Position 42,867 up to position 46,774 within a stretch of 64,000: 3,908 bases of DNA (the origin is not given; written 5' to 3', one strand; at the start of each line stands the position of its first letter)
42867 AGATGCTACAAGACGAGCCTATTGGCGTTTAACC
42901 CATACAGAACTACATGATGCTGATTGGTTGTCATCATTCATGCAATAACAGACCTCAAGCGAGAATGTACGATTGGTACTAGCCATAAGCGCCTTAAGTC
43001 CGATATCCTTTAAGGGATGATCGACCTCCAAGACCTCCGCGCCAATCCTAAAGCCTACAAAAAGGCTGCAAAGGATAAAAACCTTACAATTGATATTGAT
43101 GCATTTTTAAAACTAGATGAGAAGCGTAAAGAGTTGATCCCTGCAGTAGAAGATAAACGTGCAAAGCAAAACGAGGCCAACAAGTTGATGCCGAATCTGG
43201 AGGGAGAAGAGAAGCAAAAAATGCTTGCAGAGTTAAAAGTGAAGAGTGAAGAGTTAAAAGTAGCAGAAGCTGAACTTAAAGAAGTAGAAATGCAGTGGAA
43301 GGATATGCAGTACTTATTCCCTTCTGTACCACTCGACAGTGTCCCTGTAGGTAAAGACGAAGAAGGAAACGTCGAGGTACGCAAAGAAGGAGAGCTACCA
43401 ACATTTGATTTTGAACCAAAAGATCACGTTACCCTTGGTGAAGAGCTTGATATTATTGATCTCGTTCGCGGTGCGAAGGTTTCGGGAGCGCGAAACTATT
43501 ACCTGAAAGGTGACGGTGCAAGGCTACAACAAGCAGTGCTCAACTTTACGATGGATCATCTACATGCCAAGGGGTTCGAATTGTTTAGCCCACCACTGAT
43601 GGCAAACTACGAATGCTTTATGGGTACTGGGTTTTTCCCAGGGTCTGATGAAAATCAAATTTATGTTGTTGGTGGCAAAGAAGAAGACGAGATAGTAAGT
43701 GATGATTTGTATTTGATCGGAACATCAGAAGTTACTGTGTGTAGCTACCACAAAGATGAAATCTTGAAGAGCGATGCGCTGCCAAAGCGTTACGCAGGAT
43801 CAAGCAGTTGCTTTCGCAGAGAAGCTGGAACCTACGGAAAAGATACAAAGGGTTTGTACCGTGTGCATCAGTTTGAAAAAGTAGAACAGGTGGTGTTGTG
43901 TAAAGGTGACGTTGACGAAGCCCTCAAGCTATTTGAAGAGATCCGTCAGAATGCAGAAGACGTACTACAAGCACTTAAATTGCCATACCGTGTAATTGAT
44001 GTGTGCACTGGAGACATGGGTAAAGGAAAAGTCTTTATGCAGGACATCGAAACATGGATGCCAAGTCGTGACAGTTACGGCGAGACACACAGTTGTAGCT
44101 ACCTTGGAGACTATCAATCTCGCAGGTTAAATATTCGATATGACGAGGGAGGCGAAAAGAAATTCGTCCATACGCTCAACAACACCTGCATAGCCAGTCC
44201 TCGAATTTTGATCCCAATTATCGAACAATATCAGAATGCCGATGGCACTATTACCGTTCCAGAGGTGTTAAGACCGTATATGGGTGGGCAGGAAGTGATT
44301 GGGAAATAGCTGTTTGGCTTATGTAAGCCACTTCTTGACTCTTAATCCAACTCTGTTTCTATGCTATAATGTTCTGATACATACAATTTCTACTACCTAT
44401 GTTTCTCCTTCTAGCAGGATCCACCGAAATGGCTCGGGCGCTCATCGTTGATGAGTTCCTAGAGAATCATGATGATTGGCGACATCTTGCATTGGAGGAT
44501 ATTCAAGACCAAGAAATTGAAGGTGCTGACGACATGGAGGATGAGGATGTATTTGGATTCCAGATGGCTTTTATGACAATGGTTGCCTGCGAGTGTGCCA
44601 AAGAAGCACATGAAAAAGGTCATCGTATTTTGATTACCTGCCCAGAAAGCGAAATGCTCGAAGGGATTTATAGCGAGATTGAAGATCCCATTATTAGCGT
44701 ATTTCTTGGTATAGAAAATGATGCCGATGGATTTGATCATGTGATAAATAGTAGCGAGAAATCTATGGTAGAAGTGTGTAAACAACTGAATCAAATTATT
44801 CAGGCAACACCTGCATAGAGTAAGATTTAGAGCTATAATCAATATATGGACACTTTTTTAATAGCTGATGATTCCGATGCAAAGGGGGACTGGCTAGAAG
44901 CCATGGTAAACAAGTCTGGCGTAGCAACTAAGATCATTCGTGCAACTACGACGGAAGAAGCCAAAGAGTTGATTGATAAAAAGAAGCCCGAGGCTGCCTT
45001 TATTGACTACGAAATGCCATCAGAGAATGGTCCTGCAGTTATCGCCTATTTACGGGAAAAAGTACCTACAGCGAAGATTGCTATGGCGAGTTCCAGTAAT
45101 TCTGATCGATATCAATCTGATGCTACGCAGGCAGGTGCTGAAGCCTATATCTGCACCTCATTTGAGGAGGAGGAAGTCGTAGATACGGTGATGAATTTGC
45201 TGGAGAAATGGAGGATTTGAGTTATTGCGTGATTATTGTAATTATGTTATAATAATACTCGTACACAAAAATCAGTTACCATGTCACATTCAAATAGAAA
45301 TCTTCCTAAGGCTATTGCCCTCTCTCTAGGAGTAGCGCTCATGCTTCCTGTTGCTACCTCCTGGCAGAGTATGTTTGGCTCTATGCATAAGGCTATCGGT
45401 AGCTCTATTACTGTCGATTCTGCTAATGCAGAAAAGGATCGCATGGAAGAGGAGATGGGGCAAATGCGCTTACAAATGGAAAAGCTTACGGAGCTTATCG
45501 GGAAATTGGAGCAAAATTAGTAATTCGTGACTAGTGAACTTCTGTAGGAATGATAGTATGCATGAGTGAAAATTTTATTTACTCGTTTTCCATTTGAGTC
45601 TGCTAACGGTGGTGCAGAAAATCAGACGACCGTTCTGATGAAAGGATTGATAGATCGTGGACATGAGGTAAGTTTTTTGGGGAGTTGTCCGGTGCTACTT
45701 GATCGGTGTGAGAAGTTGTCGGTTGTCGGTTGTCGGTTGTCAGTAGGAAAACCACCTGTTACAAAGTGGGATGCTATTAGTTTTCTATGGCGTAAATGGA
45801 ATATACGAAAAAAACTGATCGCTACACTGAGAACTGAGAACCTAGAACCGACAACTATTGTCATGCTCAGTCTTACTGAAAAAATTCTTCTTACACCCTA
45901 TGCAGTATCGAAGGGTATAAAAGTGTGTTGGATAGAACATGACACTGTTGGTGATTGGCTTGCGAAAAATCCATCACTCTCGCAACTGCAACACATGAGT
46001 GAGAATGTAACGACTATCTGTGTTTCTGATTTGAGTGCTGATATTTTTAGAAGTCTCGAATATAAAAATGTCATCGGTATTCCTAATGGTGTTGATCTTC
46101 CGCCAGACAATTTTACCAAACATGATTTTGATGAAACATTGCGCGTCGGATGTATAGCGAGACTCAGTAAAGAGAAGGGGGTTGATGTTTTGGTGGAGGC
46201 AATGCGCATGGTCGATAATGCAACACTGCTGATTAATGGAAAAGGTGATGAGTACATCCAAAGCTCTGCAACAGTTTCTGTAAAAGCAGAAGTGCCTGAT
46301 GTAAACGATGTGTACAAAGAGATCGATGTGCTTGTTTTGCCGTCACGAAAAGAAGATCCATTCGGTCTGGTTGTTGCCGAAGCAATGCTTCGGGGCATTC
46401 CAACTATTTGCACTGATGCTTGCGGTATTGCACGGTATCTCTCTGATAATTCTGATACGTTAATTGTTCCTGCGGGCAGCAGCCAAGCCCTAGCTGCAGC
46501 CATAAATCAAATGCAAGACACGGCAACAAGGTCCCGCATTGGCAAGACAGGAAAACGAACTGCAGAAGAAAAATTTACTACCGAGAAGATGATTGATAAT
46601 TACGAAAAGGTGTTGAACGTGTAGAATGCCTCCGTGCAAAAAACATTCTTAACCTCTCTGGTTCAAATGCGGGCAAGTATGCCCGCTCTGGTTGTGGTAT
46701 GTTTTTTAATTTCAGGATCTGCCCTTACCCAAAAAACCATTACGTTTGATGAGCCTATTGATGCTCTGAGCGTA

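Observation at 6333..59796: Window-wide pattern: intergenic spacers filled with inverted pairs of short tandem heptamer arrays with locus-specific unit sequence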

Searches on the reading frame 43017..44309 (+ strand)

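Call 43: search_protein_families(library=pfam, proteins=[window:43017-44309:+])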
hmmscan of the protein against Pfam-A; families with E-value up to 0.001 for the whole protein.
window:43017-44309:+ (430 aa): 2 families
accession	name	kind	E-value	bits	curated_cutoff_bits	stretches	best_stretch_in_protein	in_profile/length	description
PF00587.30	tRNA-synt_2b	-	8.7e-34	117.6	29.3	1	228-405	8-179/179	tRNA synthetase class II core domain (G, H, P, S and T)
PF02403.27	Seryl_tRNA_N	-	5e-15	56.1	28.2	1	1-103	1-106/108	Seryl-tRNA synthetase N-terminal domain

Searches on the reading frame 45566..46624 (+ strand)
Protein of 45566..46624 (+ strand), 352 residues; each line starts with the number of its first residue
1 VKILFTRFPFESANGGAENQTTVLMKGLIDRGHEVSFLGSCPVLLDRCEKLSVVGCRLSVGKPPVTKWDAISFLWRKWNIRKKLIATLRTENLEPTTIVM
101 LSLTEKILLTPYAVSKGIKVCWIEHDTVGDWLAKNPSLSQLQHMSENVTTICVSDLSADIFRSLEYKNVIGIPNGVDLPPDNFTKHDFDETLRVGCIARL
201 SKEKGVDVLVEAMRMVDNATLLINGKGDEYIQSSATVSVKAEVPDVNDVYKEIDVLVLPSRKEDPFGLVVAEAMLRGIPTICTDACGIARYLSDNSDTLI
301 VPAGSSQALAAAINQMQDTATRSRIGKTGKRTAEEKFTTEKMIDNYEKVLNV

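Call 43: search_protein_families(library=pfam, proteins=[window:45566-46624:+])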
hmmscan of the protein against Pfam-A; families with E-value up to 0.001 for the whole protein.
window:45566-46624:+ (352 aa): 5 families
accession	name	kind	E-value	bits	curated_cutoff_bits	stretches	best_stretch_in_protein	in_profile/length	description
PF13692.12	Glyco_trans_1_4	-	3.8e-25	89.2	27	1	193-316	3-139/142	Glycosyl transferases group 1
PF00534.26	Glycos_transf_1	-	1.9e-24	86.5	26.4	1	188-331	11-171/172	Glycosyl transferases group 1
PF20706.3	GT4-conflict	-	3e-10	40.1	26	1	245-318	274-356/385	Family 4 Glycosyltransferase in conflict systems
PF13439.12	Glyco_transf_4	-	1.2e-08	35.6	28.5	1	15-178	2-168/170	Glycosyltransferase Family 4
PF13524.12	Glyco_trans_1_2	-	0.00036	20.9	25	1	212-346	8-142/144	Glycosyl transferase-like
